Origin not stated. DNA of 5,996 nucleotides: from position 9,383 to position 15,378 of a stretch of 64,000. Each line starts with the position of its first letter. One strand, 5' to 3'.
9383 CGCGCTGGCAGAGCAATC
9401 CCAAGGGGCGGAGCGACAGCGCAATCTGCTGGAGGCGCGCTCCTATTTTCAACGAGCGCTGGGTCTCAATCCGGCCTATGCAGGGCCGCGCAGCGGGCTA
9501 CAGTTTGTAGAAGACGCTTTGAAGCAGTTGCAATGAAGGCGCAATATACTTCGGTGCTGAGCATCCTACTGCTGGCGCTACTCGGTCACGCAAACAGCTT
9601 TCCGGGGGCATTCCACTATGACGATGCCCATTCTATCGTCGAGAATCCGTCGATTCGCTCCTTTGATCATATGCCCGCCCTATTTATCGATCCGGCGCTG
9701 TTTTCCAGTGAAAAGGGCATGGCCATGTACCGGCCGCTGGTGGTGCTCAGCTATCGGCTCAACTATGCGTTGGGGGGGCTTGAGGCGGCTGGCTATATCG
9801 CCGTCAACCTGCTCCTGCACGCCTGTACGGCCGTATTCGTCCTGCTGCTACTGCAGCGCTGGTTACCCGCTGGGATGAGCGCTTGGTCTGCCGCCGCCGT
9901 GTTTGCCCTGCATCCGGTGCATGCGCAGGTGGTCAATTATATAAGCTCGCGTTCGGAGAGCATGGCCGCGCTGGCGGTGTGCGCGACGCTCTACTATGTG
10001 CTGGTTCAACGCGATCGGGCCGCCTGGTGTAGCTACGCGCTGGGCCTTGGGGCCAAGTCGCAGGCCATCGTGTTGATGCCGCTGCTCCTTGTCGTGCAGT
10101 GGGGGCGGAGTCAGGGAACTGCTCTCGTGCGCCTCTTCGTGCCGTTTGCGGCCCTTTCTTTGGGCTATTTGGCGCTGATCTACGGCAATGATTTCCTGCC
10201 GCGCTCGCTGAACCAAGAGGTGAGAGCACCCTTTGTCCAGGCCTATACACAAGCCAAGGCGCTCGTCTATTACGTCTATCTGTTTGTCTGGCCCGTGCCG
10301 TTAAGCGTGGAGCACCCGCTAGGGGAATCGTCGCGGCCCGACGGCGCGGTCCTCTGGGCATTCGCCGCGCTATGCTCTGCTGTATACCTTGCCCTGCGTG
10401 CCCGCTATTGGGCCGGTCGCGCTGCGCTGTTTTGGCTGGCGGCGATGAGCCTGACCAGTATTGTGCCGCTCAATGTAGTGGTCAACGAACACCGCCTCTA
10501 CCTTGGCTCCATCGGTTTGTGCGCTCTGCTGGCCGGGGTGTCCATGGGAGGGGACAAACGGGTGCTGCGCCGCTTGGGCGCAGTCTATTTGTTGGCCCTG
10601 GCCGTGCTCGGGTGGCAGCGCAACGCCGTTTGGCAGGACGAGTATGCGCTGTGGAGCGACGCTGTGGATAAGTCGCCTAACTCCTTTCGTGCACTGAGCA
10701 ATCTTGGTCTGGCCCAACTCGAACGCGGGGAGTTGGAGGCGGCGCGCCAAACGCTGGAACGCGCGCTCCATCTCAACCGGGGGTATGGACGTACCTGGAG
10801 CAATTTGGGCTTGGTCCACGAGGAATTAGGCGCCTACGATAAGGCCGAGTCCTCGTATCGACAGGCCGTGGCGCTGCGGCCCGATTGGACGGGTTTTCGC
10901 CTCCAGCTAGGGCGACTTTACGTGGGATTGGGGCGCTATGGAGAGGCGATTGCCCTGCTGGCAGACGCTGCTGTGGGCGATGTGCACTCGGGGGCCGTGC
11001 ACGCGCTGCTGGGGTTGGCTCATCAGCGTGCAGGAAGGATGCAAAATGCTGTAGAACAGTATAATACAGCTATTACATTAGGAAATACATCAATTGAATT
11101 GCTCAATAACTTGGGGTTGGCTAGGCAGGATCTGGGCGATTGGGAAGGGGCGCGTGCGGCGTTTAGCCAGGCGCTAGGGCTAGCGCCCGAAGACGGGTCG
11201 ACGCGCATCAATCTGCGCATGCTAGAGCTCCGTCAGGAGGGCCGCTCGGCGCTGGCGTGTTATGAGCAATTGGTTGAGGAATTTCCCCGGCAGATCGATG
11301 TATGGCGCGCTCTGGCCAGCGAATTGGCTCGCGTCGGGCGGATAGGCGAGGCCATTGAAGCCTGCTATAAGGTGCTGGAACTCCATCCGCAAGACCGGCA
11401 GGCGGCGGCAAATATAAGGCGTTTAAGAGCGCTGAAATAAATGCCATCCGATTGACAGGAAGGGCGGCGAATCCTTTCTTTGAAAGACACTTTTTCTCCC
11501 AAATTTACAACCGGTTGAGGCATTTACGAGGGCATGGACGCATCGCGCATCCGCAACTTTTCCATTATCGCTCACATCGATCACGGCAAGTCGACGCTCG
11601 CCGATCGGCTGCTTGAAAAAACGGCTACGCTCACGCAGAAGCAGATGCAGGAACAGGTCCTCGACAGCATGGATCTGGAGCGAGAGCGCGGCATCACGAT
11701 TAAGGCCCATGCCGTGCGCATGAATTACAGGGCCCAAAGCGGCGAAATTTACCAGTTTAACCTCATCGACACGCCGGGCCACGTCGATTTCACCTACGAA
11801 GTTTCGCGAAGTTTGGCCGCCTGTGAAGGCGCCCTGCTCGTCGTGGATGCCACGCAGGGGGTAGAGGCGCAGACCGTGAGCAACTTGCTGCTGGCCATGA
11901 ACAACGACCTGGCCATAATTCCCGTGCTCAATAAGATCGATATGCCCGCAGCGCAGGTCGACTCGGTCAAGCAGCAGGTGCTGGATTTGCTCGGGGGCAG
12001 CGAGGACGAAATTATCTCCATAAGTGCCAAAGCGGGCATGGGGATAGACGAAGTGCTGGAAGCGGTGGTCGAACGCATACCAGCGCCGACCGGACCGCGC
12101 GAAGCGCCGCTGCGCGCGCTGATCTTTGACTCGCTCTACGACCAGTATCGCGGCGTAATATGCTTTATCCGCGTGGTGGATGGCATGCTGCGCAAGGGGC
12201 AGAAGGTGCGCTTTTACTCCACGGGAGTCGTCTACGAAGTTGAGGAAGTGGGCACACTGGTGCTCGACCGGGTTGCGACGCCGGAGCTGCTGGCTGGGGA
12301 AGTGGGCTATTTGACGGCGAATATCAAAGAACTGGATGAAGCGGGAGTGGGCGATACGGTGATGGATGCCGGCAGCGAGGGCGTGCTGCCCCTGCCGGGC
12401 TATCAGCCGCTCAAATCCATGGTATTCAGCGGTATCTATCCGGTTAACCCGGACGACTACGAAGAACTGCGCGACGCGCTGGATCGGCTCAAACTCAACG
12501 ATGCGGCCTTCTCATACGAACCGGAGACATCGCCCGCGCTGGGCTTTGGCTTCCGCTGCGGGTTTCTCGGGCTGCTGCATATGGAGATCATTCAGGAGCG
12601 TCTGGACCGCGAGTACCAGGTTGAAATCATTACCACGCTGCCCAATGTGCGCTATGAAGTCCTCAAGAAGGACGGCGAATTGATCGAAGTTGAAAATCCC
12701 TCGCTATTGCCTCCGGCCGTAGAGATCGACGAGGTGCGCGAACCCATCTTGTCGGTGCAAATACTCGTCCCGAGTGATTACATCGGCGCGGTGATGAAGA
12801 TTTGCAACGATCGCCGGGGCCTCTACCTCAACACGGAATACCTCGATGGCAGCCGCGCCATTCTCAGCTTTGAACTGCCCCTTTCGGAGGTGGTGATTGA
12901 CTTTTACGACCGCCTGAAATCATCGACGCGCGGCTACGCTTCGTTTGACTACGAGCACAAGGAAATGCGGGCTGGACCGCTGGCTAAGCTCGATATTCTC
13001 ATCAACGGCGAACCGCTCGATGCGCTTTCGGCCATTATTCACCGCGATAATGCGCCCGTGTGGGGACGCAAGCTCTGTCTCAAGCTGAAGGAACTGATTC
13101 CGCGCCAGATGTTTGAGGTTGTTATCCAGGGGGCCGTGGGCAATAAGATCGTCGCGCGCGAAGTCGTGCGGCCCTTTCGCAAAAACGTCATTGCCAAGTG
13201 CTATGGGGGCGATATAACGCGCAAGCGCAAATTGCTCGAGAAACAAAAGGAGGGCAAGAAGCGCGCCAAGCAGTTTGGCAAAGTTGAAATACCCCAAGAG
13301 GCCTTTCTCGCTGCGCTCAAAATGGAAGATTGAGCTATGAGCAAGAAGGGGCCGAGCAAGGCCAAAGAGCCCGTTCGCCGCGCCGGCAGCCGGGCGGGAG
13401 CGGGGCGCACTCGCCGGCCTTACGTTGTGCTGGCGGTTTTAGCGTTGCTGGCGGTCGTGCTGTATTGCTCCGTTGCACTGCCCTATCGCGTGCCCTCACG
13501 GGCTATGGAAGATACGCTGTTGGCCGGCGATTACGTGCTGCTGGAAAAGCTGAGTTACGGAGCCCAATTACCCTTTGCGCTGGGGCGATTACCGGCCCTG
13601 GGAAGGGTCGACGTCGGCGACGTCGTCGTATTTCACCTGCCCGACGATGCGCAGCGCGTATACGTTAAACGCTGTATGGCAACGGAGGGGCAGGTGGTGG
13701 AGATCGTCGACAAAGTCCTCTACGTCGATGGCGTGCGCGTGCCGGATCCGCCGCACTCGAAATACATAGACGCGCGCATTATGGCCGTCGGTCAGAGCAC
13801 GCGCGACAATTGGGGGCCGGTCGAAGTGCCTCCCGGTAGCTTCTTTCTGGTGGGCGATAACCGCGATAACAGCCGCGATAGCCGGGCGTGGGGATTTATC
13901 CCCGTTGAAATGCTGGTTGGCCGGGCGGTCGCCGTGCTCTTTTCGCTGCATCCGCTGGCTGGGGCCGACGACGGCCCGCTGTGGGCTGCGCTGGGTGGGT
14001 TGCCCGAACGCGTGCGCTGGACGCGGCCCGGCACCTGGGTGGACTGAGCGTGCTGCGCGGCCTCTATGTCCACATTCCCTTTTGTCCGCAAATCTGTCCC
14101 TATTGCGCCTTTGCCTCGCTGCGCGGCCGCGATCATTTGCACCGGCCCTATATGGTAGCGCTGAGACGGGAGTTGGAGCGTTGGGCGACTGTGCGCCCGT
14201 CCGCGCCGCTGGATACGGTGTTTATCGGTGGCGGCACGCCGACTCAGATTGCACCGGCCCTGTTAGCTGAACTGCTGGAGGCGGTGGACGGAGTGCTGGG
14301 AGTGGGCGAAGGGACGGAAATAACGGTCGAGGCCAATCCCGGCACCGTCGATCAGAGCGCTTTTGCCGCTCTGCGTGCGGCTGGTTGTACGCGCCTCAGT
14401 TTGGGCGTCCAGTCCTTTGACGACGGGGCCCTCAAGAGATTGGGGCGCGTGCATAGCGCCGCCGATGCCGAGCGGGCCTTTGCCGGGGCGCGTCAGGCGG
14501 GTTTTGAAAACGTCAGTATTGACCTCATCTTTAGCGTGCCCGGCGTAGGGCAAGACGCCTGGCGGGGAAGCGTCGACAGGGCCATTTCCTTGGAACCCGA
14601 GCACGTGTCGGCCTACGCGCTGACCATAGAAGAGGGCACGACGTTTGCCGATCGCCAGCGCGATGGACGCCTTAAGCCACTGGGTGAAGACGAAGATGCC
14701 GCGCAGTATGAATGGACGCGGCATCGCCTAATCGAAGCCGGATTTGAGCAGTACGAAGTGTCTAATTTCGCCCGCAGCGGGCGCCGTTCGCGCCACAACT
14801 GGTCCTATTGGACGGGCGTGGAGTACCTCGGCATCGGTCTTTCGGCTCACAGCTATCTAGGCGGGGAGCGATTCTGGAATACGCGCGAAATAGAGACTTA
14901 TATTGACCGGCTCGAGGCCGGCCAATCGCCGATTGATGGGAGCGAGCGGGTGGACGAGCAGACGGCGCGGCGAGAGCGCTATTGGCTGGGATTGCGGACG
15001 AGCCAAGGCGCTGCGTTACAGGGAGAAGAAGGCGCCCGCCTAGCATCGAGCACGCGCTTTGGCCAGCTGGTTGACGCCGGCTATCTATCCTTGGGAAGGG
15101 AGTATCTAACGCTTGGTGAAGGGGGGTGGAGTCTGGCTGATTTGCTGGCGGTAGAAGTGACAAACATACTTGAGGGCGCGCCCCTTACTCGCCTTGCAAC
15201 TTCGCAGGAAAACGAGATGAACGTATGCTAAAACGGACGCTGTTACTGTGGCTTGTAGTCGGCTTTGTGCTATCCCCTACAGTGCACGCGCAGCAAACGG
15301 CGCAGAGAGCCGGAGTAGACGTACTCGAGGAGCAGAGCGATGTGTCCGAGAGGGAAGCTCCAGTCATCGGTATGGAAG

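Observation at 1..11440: Array of at least six head-to-tail paralogs of a TMTC-like GT-C membrane protein fused to TPR domains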

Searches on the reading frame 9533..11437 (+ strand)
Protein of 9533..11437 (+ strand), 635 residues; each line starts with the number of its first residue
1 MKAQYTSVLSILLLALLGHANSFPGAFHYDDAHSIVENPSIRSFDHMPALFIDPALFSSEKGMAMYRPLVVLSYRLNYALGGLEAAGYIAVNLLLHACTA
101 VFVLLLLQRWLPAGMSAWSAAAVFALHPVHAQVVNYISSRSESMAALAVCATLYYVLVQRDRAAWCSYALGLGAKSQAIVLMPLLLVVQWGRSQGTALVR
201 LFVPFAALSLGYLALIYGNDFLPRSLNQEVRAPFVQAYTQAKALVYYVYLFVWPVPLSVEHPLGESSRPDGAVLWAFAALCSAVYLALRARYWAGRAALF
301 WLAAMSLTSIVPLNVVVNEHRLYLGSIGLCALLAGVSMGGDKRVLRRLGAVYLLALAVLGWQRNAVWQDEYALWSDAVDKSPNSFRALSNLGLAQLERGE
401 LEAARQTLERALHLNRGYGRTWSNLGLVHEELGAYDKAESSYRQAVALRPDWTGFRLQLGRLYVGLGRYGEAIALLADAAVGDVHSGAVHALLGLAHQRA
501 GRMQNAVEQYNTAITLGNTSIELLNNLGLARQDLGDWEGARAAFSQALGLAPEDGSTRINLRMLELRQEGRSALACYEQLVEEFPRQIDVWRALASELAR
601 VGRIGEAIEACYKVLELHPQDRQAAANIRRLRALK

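Call 4: search_protein_families(library=pfam, proteins=[window:9533-11437:+], max_evalue=0.01)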
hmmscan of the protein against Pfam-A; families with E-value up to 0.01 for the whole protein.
window:9533-11437:+ (635 aa): 22 families
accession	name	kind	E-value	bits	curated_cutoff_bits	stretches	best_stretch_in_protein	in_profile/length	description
PF00515.34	TPR_1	-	1.1e-30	104.6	27.8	4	420-451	2-33/34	Tetratricopeptide repeat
PF07719.23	TPR_2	-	2.9e-28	96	27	3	421-451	3-33/34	Tetratricopeptide repeat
PF13181.12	TPR_8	-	4e-25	86.2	25.7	1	420-451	2-33/34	Tetratricopeptide repeat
PF13432.12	TPR_16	-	6e-22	78.2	32.7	4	391-451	3-63/65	Tetratricopeptide repeat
PF13414.12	TPR_11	-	3e-20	72.1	26.8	2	500-535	7-42/42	TPR repeat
PF14559.12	TPR_19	-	1.1e-19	70.9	25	2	432-493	4-65/68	Tetratricopeptide repeat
PF13424.12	TPR_12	-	1.2e-18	67.5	30.1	3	420-479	4-71/77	Tetratricopeptide repeat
PF13428.12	TPR_14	-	3.5e-17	61.6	23.5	2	589-625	2-38/44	Tetratricopeptide repeat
PF13431.12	TPR_17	-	4.5e-17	61.3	24.4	1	375-406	3-34/34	Tetratricopeptide repeat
PF13371.12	TPR_9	-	1.2e-15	57.6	35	2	495-556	3-64/73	Tetratricopeptide repeat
PF13176.12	TPR_7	-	5.3e-14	51.5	27.9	1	421-451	1-31/36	Tetratricopeptide repeat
PF23914.1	TPR_CcmH_CycH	-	1.3e-12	48.2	42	2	527-623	56-156/158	Cytochrome c-type biogenesis protein H TPR domain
PF13174.12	TPR_6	-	3.5e-12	46.6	26.3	0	387-412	2-27/33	Tetratricopeptide repeat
PF25063.1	ARM_TT21_C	-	1.5e-10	41.7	35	1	394-449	104-159/209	Tetratricopeptide repeat protein 21 C-terminal ARM domain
PF13374.12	TPR_10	-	1.5e-06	28.5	27.5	0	423-449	6-32/42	Tetratricopeptide repeat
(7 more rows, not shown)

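Call 5: search_protein_families(library=ncbifam, proteins=[window:9533-11437:+], max_evalue=0.01)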
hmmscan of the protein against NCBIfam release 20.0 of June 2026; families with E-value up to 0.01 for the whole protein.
window:9533-11437:+ (635 aa): 18 families
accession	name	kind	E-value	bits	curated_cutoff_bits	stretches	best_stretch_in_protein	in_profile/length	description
TIGR02917.1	PEP_TPR_lipo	equivalog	1.1e-24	86.5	312.2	1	367-626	311-571/899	XrtA/PEP-CTERM system TPR-repeat protein PrsT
NF040959.1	MamA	equivalog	4.1e-22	78.6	200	3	425-550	77-202/204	magnetosome protein MamA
TIGR02521.1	type_IV_pilW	equivalog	1e-21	77.6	154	2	389-451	35-97/234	type IV pilus biogenesis/stability protein PilW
NF033762.1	social_mot_Tgl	equivalog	3.9e-17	62.4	225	2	382-438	133-189/252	social motility TPR repeat lipoprotein Tgl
NF033920.0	C39_PA2778_fam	equivalog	4.4e-15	55.8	150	2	363-450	168-255/255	PA2778 family cysteine peptidase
NF033758.1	gliding_GltE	equivalog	1.4e-12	47.3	225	2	376-516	179-319/411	adventurous gliding motility TPR repeat lipoprotein GltE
TIGR03939.1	PGA_TPR_OMP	equivalog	4.9e-10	38.3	366.65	1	467-630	33-196/800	poly-beta-1,6 N-acetyl-D-glucosamine export porin PgaA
NF052415.1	T3SS_chap_SctY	equivalog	2.3e-09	37.7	70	1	459-548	12-104/106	type III secretion apparatus assembly chaperone SctY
TIGR02552.1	LcrH_SycD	equivalog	3.5e-09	36.5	104.8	1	378-479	11-112/136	SycD/LcrH family type III secretion system chaperone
NF002725.1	PRK02603.1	equivalog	2e-08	34.4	143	1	494-574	42-124/173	photosystem I assembly protein Ycf3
NF047371.1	FlcA_CTERM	equivalog_domain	5e-06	25.3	300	1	376-584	338-537/646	periplasmic flagellar collar protein FlcA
NF040561.1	PrimPol_Msp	equivalog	7.2e-06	24.8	200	0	397-512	3-117/515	CRISPR-associated primase-polymerase type A1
NF008391.2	PRK11189.1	equivalog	9.9e-06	25.2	250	1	480-579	58-156/297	lipoprotein NlpI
NF008757.0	PRK11788.1-5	equivalog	2.7e-05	23.5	363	0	391-454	186-249/388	lipopolysaccharide assembly protein LapB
TIGR00990.1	3a0801s09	subfamily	0.00024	19.9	757.25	1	391-578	371-566/615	mitochondrial import receptor subunit TOM70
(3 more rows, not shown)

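Call 8: search_solved_structures(query=window:9533-11437:+, max_evalue=1)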
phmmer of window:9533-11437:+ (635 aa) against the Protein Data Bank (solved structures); distinct sequences matched with E-value up to 1: 184 (the best 60 are shown).
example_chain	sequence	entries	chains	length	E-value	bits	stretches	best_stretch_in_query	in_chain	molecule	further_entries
9qhb_A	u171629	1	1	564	2.1e-47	165.1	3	384-627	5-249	Engineered tetratricopeptide repeat protein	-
7ntf_A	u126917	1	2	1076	3.4e-29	105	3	372-580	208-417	Isoform 1 of UDP-N-acetylglucosamine--peptide N-acetylglucosaminyltransferase 110 kDa subu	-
7yeh_B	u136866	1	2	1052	4e-29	104.8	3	372-578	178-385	UDP-N-acetylglucosamine--peptide N-acetylglucosaminyltransferase 110 kDa subunit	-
7yea_A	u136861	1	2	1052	4.1e-29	104.7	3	371-580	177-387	UDP-N-acetylglucosamine--peptide N-acetylglucosaminyltransferase 110 kDa subunit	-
8bu0_A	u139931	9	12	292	1.4e-28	102.9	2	375-534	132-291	Consensus tetratricopeptide repeat protein | Crystal structure of an 8-repeat consensus TPR superhelix with Zinc. | Monomer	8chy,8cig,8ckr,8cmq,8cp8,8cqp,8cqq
9qhc_A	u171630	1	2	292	7.6e-24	87.4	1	374-630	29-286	Engineered tetratricopeptide repeat protein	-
1w3b_A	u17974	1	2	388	3.8e-23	85.1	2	372-596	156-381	UDP-N-ACETYLGLUCOSAMINE--PEPTIDE N-ACETYLGLUCOSAMINYLTRANSFERASE 110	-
6eou_A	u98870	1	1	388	1.2e-22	83.3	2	371-596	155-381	UDP-N-acetylglucosamine--peptide N-acetylglucosaminyltransferase 110 kDa subunit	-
7y4i_A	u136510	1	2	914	1e-16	63.8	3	373-536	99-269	Probable UDP-N-acetylglucosamine--peptide N-acetylglucosaminyltransferase SPINDLY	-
8dtf_A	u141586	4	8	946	1.2e-16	63.6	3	380-453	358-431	Probable UDP-N-acetylglucosamine--peptide N-acetylglucosaminyltransferase SPINDLY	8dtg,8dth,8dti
6xt9_D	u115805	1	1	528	1.5e-14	56.7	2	373-586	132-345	Bardet-Biedl syndrome 4 protein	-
9gzg_A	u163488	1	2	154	3e-14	55.7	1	387-533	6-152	Engineered CTPR protein with glutamic acids for conductivity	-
7obi_A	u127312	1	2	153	5.5e-14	54.8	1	384-532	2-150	CTPR-rv4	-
6vbu_4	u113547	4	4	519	2.3e-12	49.4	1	373-569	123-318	Bardet-Biedl syndrome 4 protein homolog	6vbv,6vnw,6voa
8ch0_A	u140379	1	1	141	7.4e-12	47.8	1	417-552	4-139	Consensus tetratricopeptide repeat protein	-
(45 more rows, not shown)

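Call 68: predict_structure(alignment_id=A3)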
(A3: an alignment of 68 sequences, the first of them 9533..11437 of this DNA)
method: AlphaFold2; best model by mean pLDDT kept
length: 635 residues; sequences in the alignment: 68
mean_pLDDT: 93.5   pTM: 0.88
mean pLDDT of the five models: 93.5, 93.2, 91.9, 91.8, 91.1
residues with pLDDT >= 90: 519; 70-90: 109; 50-70: 7; < 50: 0
segments of 3 or more residues with pLDDT < 50: none
pLDDT, mean of each block of 10 residues (from residue 1): 91 97 86 84 87 85 87 95 94 98 96 84 97 95 98 97 98 96 95 90 97 92 80 91 95 94 93 96 93 91 90 79 96 76 88 96 95 96 96 97 98 97 98 98 97 93 98 96 88 98 98 91 97 97 97 95 97 97 96 97 97 97 95 94
secondary structure, 60 per line:
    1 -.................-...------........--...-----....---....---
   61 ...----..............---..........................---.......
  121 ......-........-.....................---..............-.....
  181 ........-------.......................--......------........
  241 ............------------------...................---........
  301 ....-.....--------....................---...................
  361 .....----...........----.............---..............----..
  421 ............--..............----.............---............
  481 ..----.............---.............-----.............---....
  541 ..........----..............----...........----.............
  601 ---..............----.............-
elements in order: H2-18 H29-36 H47-50 H54-57 H68-81 H85-110 H114-126 H128-135 H137-157 H161-174 H176-188 H196-218 H221-226 H233-252 H271-289 H293-304 H306-310 H319-338 H342-365 H370-380 H385-397 H401-414 H419-432 H435-448 H453-465 H469-482 H487-499 H503-515 H521-533 H537-550 H555-568 H573-583 H588-600 H604-617 H622-634

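Call 71: fold_search(model_id=the predicted structure, library=pdb)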
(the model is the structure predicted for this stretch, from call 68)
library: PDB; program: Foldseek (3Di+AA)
matches with E <= 10: 1453; with E <= 0.001: 404
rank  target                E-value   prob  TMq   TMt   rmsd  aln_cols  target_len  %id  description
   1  8chy                  3.1e-11  1.00  0.30  0.63   7.4       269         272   30  Crystal structure of an 8-repeat consensus TPR superhelix with Zinc. (released 2024-02-21)
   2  1w3b_A                4.0e-11  1.00  0.29  0.45  14.2       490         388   17  The superhelical TPR domain of O-linked GlcNAc transferase reveals structural similarities to importin alpha. (released 2004-09-09)
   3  9qhb                  4.5e-11  1.00  0.32  0.67   8.1       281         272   29  Crystal structure of 16-repeat CTPR protein with eliminated coordination sites (released 2025-10-22)
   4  9qhc_B                6.7e-11  1.00  0.30  0.66   6.6       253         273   30  Crystal structure of 8-repeat CTPR protein with eliminated coordination sites (released 2025-10-22)
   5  6eou                  1.1e-10  1.00  0.34  0.58  10.4       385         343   20  O-GlcNAc transferase TPR domain with the intellectual disability associated mutation L254F (released 2018-05-09)
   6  9qhc_A                1.7e-10  1.00  0.31  0.65   6.5       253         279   30  Crystal structure of 8-repeat CTPR protein with eliminated coordination sites (released 2025-10-22)
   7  1w3b_B                3.8e-10  1.00  0.31  0.50  11.3       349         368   21  The superhelical TPR domain of O-linked GlcNAc transferase reveals structural similarities to importin alpha. (released 2004-09-09)
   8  8dtg_B                4.8e-10  1.00  0.25  0.22  11.3       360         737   19  Cryo-EM structure of Arabidopsis SPY alternative conformation 1 (released 2023-03-08)
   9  7yeh_A                5.0e-10  1.00  0.35  0.23  18.8       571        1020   18  Cryo-EM structure of human OGT-OGA complex (released 2023-07-12)
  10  8dth_B                5.8e-10  1.00  0.25  0.23  10.2       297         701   21  Cryo-EM structure of Arabidopsis SPY alternative conformation 2 (released 2023-03-08)
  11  7yea_A                7.6e-10  1.00  0.34  0.23  14.5       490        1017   18  Human O-GlcNAc transferase Dimer (released 2023-07-12)
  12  8dth_A                9.7e-10  1.00  0.25  0.23   9.9       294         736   21  Cryo-EM structure of Arabidopsis SPY alternative conformation 2 (released 2023-03-08)
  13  8dtg_A                1.9e-09  1.00  0.26  0.22  15.0       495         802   15  Cryo-EM structure of Arabidopsis SPY alternative conformation 1 (released 2023-03-08)
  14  7y4i_A                2.7e-09  1.00  0.25  0.21  15.3       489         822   15  Crystal structure of SPINDLY in complex with GDP (released 2022-12-07)
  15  8dtf_A                4.7e-09  1.00  0.26  0.21  13.2       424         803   17  Cryo-EM structure of the full length Arabidopsis SPY with complete TPRs (released 2023-03-08)
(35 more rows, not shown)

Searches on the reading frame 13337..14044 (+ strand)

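Call 14: search_protein_families(library=pfam, proteins=[window:13337-14044:+], max_evalue=0.00001)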
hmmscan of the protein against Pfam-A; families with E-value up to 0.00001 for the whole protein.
window:13337-14044:+ (236 aa): 1 family
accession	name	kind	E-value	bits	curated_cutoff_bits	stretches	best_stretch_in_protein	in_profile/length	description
PF10502.14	Peptidase_S26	-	2.1e-40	138.9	22.9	1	31-201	7-167/168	Signal peptidase, peptidase S26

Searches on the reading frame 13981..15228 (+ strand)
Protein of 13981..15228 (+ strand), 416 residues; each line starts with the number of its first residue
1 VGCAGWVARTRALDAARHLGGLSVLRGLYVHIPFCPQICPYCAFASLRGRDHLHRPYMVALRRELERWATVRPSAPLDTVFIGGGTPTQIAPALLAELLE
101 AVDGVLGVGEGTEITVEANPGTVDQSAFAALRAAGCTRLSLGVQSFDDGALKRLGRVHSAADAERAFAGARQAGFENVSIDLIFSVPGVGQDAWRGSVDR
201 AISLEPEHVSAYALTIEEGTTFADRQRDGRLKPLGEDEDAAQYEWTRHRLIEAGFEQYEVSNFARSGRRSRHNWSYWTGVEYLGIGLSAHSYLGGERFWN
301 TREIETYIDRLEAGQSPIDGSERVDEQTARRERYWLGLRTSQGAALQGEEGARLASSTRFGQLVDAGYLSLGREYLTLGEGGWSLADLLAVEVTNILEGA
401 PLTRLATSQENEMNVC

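Call 14: search_protein_families(library=pfam, proteins=[window:13981-15228:+], max_evalue=0.00001)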
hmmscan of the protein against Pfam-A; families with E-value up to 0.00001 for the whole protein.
window:13981-15228:+ (416 aa): 1 family
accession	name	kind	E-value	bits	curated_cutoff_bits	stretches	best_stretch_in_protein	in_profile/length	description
PF04055.27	Radical_SAM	-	2.2e-23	83.7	29.5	1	29-195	1-160/166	Radical SAM superfamily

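Call 59: search_protein_families(library=ncbifam, proteins=[window:13981-15228:+], max_evalue=0.00001)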
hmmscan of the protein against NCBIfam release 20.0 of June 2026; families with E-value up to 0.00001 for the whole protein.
window:13981-15228:+ (416 aa): 20 families
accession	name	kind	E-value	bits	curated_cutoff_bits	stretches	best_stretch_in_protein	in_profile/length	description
TIGR00539.1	hemN_rel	equivalog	1.3e-88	297.6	205.4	1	28-347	3-318/361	radical SAM family heme chaperone HemW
NF005133.0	PRK06582.1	equivalog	1.5e-60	205.3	597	1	28-346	14-336/390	coproporphyrinogen III oxidase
NF006067.1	PRK08208.1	equivalog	1.2e-53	182.7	380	1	28-391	38-412/427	STM4012 family radical SAM protein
TIGR04107.1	rSAM_HutW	equivalog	1.6e-53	182.1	400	1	27-331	41-349/419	heme anaerobic degradation radical SAM methyltransferase ChuW/HutW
TIGR03994.1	rSAM_HemZ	equivalog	2.8e-46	158.5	321.4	1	27-258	86-318/401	coproporphyrinogen dehydrogenase HemZ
NF006385.0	PRK08629.1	equivalog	6.3e-41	140.6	355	1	28-331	55-347/439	coproporphyrinogen III oxidase family protein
NF004567.0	PRK05904.1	equivalog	1.3e-39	136.4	355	1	26-295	7-269/353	coproporphyrinogen III oxidase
TIGR00538.1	hemN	equivalog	2.3e-34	119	324.95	1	27-319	51-356/454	oxygen-independent coproporphyrinogen III oxidase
NF006064.0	PRK08207.2-2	equivalog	1e-28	100.6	504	1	27-226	146-350/465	coproporphyrinogen III oxidase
NF006060.0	PRK08207.1-3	equivalog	1.4e-27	96.6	653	1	27-225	151-355/477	coproporphyrinogen III oxidase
NF006061.0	PRK08207.1-4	equivalog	2.2e-27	96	702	1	27-218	175-372/501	coproporphyrinogen III oxidase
NF006066.0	PRK08207.2-5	equivalog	2.2e-25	89.2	1117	1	28-236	193-403/518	coproporphyrinogen III oxidase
NF006063.0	PRK08207.2-1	equivalog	7.5e-24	84.2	1074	1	28-219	195-391/518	coproporphyrinogen III oxidase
NF006062.0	PRK08207.1-5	equivalog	4.6e-23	81.8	1007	1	28-223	151-352/476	coproporphyrinogen III oxidase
NF006059.0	PRK08207.1-1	equivalog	2.4e-22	79.3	1012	1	28-229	174-381/496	coproporphyrinogen III oxidase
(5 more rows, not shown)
